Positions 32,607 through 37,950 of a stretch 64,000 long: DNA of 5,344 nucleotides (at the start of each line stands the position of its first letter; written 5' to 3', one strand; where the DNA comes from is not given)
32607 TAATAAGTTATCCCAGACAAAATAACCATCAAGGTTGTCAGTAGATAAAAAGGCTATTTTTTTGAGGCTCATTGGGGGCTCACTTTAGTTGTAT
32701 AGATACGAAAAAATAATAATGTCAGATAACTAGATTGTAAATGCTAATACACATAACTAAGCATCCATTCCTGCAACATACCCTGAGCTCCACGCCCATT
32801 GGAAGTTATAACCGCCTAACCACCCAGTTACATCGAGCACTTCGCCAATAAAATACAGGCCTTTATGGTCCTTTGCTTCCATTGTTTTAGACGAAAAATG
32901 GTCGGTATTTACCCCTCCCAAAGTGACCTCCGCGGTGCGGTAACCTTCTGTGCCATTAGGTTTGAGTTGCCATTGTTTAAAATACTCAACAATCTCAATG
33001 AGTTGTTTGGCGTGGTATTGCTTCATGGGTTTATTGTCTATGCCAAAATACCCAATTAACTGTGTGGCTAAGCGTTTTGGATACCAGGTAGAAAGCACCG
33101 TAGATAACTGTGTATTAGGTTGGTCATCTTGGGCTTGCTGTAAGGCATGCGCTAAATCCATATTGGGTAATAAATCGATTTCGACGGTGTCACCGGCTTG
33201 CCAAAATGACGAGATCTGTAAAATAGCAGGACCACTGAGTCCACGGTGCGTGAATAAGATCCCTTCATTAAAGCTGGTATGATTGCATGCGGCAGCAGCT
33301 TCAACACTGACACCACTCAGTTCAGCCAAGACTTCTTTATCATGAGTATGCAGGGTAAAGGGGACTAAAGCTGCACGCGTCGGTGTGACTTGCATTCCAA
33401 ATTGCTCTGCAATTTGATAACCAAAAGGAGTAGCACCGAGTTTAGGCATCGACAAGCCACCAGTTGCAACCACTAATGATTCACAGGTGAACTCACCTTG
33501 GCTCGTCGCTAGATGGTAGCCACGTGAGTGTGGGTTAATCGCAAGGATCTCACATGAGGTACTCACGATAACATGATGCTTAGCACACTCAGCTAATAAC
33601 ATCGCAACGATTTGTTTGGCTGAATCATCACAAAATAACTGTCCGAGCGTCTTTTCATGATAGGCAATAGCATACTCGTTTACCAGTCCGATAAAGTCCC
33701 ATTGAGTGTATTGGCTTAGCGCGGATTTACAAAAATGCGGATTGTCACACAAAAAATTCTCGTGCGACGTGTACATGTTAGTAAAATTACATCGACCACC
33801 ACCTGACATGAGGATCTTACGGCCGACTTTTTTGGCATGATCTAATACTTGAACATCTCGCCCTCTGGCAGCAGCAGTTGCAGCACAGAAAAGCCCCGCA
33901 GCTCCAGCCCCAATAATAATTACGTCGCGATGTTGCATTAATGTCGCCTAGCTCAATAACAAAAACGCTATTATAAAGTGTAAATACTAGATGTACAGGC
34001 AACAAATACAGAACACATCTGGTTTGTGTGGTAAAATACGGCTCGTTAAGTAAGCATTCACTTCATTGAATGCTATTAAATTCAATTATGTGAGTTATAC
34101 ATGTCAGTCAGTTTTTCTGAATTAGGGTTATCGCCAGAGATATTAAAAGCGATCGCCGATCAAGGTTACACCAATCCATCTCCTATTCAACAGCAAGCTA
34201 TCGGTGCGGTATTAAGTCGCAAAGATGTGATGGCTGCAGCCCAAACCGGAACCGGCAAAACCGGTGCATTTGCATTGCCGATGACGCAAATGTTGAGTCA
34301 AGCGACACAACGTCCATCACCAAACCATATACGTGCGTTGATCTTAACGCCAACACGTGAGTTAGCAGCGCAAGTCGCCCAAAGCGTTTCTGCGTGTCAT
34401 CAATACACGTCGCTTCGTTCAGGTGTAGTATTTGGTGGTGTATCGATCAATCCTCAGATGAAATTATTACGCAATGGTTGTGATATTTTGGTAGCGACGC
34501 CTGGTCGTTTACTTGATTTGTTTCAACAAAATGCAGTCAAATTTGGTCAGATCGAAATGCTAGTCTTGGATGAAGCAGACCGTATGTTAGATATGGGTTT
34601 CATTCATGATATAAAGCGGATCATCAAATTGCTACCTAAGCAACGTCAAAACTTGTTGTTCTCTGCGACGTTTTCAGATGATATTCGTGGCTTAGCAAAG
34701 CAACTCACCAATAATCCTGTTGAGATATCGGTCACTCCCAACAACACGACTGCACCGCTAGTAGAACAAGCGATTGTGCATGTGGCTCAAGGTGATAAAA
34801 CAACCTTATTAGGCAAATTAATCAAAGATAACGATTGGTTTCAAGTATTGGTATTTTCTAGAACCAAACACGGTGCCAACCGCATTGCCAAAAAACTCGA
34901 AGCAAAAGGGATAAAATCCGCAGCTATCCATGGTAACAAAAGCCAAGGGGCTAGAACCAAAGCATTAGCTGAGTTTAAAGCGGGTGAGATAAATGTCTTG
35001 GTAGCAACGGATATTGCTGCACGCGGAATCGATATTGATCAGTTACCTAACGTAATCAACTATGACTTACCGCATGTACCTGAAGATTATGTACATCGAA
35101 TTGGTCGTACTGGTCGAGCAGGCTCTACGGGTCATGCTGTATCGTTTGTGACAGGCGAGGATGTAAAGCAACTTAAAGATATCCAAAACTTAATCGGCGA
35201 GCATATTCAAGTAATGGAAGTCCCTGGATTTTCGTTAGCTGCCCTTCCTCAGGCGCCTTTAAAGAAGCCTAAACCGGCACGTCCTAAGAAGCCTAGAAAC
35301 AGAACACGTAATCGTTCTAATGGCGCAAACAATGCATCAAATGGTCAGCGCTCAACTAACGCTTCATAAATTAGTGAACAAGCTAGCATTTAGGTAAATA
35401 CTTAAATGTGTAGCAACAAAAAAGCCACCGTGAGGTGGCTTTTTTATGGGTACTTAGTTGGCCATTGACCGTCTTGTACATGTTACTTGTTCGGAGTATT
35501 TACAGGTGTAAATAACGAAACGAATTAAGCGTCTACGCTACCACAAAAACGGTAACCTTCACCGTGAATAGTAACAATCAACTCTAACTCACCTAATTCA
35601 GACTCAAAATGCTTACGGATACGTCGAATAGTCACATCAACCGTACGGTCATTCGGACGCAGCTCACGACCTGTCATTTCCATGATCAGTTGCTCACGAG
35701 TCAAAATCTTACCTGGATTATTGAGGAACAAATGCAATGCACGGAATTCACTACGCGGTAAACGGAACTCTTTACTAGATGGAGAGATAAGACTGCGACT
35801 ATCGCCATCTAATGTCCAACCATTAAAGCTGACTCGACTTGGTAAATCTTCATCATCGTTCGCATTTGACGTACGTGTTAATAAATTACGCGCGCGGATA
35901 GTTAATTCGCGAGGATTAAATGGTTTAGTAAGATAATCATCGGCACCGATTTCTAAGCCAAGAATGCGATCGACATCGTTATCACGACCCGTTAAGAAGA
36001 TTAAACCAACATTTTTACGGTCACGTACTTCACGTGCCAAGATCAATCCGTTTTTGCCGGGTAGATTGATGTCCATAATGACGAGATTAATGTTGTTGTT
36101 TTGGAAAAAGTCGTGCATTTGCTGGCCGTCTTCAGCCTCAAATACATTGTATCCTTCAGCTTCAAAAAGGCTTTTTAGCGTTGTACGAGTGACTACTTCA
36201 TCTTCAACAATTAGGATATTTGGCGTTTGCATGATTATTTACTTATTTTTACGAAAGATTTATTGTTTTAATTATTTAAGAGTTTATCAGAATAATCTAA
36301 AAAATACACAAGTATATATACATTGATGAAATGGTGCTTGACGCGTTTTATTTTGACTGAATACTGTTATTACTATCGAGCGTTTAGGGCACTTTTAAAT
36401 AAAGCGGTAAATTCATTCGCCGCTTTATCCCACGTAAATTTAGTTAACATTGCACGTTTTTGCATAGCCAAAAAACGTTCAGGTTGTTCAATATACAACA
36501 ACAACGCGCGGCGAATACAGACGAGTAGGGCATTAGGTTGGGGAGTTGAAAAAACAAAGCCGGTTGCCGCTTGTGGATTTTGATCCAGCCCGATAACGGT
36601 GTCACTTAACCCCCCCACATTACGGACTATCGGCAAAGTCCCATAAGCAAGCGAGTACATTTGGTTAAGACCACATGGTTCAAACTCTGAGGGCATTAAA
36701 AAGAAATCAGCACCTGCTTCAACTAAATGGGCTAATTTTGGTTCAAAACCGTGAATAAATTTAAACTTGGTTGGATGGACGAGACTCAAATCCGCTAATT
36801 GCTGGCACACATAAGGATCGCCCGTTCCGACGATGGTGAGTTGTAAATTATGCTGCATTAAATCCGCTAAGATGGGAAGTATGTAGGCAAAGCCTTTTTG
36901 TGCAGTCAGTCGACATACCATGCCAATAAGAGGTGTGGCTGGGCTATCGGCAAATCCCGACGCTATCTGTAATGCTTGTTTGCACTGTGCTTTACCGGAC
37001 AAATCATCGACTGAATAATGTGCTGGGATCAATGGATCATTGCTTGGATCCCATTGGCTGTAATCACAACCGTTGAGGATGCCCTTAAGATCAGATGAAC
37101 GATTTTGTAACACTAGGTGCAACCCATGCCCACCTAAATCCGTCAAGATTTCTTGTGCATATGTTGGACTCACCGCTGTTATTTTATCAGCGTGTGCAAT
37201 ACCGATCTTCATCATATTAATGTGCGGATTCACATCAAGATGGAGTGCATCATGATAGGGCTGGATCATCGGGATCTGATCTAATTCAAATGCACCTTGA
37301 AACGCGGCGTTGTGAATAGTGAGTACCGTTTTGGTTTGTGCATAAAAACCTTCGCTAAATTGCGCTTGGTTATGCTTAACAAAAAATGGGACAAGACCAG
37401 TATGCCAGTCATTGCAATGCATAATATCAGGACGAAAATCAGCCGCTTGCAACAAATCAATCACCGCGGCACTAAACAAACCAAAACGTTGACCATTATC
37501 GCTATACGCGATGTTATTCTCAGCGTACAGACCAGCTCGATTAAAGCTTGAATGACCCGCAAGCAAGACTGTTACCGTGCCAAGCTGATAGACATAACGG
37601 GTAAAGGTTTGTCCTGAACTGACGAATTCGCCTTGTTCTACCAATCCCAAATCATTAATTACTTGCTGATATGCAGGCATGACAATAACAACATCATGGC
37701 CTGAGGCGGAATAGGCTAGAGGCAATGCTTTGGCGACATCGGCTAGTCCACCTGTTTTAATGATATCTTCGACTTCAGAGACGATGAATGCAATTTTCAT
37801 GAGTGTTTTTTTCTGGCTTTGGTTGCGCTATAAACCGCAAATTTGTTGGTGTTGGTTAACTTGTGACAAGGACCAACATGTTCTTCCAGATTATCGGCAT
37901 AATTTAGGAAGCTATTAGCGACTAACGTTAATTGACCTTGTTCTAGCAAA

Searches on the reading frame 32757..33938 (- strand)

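Call 53: search_protein_families(library=pfam, proteins=[window:32757-33938:-], max_evalue=0.00001)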
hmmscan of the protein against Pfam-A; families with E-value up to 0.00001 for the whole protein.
window:32757-33938:- (393 aa): 8 families
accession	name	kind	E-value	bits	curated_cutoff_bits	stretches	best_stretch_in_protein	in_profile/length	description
PF03486.20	HI0933_like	-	8.3e-95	317.3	50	1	5-391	2-243/244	HI0933-like protein Rossmann domain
PF22780.1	HI0933_like_1st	-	9.1e-46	156.1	27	1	188-338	1-165/165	HI0933-like protein barrel and H2TH domain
PF00890.30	FAD_binding_2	-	8.3e-13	48.7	20.4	1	5-49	1-45/414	FAD binding domain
PF13738.12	Pyr_redox_3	-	4.8e-11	42.9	30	0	115-171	87-144/305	Pyridine nucleotide-disulphide oxidoreductase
PF01266.30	DAO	-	1.8e-09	38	27.9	0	5-38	1-34/353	FAD dependent oxidoreductase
PF07992.20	Pyr_redox_2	-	1.2e-07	31.9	26.1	1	5-161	2-109/291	Pyridine nucleotide-disulphide oxidoreductase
PF13450.12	NAD_binding_8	-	2.3e-06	28.2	21.9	1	8-39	1-32/68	NAD(P)-binding Rossmann-like domain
PF12831.13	FAD_oxidored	-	4.3e-06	26.7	27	1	5-151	1-134/416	FAD dependent oxidoreductase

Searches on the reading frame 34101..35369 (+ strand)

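Call 53: search_protein_families(library=pfam, proteins=[window:34101-35369:+], max_evalue=0.00001)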
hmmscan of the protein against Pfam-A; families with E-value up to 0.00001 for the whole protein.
window:34101-35369:+ (422 aa): 3 families
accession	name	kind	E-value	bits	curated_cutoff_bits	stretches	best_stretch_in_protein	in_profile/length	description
PF00270.35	DEAD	-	2.1e-50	171.2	26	1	27-195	1-164/167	DEAD/DEAH box helicase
PF00271.37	Helicase_C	-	2.9e-31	108.4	23.5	1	233-341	2-110/110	Helicase conserved C-terminal domain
PF04851.21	ResIII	-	2.2e-10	41.1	22.5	1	26-192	4-163/164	Type III restriction enzyme, res subunit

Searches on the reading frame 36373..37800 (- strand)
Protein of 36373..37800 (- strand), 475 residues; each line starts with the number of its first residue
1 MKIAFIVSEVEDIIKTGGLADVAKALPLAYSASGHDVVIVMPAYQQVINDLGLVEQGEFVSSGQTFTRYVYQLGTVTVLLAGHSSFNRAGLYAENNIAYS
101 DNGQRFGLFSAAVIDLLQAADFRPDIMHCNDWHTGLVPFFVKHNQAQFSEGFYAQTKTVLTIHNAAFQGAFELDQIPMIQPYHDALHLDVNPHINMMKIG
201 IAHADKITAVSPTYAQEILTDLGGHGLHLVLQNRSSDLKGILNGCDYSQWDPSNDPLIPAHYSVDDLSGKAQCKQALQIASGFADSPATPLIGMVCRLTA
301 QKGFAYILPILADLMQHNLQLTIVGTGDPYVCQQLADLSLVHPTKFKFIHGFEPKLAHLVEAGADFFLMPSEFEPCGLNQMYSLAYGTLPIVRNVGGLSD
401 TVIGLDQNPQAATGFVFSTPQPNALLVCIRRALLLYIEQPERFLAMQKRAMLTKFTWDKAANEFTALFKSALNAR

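Call 17: search_protein_families(library=pfam, proteins=[window:36373-37800:-], max_evalue=0.001)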
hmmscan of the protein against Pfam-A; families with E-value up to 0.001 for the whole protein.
window:36373-37800:- (475 aa): 5 families
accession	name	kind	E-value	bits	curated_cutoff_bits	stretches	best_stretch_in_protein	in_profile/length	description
PF08323.17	Glyco_transf_5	-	3e-65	220.7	22.7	1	2-232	1-238/239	Starch synthase catalytic domain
PF00534.26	Glycos_transf_1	-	7.2e-14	52.1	26.4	1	290-442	16-164/172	Glycosyl transferases group 1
PF13692.12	Glyco_trans_1_4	-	3.8e-10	40.6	27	1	290-432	2-139/142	Glycosyl transferases group 1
PF13579.12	Glyco_trans_4_4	-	5.2e-07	30.6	29.7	1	17-223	1-146/158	Glycosyl transferase 4-like domain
PF13439.12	Glyco_transf_4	-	2.1e-06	28.3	28.5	1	30-223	15-153/170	Glycosyltransferase Family 4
